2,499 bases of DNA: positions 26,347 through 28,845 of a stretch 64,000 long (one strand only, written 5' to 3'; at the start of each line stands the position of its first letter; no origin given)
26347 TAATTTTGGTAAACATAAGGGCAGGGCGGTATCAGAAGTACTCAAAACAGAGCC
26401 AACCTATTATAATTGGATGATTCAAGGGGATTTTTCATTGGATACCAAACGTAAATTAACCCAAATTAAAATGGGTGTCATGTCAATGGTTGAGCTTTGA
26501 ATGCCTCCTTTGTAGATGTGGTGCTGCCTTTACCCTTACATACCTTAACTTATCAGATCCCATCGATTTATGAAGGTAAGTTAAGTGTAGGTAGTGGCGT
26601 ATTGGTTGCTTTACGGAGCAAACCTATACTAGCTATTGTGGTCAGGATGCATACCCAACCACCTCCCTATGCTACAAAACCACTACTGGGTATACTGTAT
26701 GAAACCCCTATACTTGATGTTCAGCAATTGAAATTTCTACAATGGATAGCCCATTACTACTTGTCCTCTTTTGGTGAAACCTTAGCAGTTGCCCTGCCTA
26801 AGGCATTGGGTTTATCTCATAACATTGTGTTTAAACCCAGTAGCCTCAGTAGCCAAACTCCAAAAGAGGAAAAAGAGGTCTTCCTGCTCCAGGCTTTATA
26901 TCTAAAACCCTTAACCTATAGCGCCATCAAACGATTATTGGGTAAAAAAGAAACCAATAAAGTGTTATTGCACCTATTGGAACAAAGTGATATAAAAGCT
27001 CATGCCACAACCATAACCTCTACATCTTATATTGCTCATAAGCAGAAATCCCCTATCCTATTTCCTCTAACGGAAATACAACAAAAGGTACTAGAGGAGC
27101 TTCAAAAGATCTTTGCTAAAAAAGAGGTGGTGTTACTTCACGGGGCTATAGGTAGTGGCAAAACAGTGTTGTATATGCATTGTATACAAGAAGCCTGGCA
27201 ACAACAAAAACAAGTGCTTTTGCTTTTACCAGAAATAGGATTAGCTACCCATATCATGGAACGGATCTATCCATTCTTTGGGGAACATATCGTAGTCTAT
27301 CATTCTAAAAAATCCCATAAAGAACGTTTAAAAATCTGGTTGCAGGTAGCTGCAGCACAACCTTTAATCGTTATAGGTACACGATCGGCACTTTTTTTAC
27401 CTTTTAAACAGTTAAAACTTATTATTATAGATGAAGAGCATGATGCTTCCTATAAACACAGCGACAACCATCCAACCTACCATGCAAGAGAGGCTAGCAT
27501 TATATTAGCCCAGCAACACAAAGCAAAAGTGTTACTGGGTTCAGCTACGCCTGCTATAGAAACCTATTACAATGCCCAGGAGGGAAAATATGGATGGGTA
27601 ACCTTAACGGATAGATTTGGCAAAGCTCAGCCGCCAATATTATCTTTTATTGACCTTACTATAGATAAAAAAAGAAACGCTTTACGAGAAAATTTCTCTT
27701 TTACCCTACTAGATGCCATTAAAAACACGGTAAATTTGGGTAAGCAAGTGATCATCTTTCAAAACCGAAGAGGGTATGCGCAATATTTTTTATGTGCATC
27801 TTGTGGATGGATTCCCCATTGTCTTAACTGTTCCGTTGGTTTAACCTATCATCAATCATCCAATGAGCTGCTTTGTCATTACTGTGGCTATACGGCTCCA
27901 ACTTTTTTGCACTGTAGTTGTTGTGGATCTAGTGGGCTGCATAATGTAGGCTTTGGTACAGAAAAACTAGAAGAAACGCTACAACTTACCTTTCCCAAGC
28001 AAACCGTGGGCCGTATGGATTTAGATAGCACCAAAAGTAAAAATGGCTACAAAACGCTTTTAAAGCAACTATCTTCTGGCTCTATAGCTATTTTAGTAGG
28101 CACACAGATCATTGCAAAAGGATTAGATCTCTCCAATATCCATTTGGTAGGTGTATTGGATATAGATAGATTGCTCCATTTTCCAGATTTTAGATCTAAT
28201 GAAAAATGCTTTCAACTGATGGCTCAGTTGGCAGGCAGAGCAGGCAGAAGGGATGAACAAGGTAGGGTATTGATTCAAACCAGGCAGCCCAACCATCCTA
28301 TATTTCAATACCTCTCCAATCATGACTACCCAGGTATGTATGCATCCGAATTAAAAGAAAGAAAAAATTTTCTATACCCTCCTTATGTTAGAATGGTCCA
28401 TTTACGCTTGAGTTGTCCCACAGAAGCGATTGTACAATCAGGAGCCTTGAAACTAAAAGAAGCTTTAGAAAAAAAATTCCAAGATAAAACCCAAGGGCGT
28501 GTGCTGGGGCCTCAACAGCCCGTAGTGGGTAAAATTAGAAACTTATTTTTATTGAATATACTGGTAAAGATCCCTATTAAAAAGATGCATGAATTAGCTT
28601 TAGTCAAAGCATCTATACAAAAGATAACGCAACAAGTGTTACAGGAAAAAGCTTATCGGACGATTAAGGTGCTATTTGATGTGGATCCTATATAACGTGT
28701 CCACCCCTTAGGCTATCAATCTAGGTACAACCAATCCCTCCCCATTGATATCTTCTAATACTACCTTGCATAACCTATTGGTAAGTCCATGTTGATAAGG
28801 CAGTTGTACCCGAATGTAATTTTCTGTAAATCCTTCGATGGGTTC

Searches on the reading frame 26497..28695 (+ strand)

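Call 37: search_protein_families(library=pfam, proteins=[window:26497-28695:+], max_evalue=0.001)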
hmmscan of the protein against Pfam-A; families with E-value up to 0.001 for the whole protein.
window:26497-28695:+ (732 aa): 9 families
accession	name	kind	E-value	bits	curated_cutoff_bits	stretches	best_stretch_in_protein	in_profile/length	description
PF00270.35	DEAD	-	3.7e-18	66.3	26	1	192-356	1-163/167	DEAD/DEAH box helicase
PF17764.6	PriA_3primeBD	-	4.7e-18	65.3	22.7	1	7-101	1-96/96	3'DNA-binding domain (3'BD)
PF04851.21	ResIII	-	1.3e-15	58.2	22.5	1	190-353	3-163/164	Type III restriction enzyme, res subunit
PF18319.7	Zn_ribbon_PriA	-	5.1e-11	42.8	26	1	442-468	1-27/27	PriA DNA helicase Cys-rich region (CRR) domain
PF00271.37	Helicase_C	-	3.5e-10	40.6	23.5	1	506-585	42-109/110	Helicase conserved C-terminal domain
PF18074.6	PriA_C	-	4.6e-09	37.4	26.9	1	629-731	1-95/95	Primosomal protein N C-terminal domain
PF20720.3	nSTAND3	-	0.00012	22.3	27.2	1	195-254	3-61/155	Novel STAND NTPase 3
PF22590.2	Cas3-like_C_2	-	0.00053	20.7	27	0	523-586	57-105/106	CRISPR-associated nuclease/helicase Cas3, C-terminal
PF25199.1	nSTAND_NTPase5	-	0.00068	19.9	34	0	193-243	23-76/145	Novel STAND NTPase 5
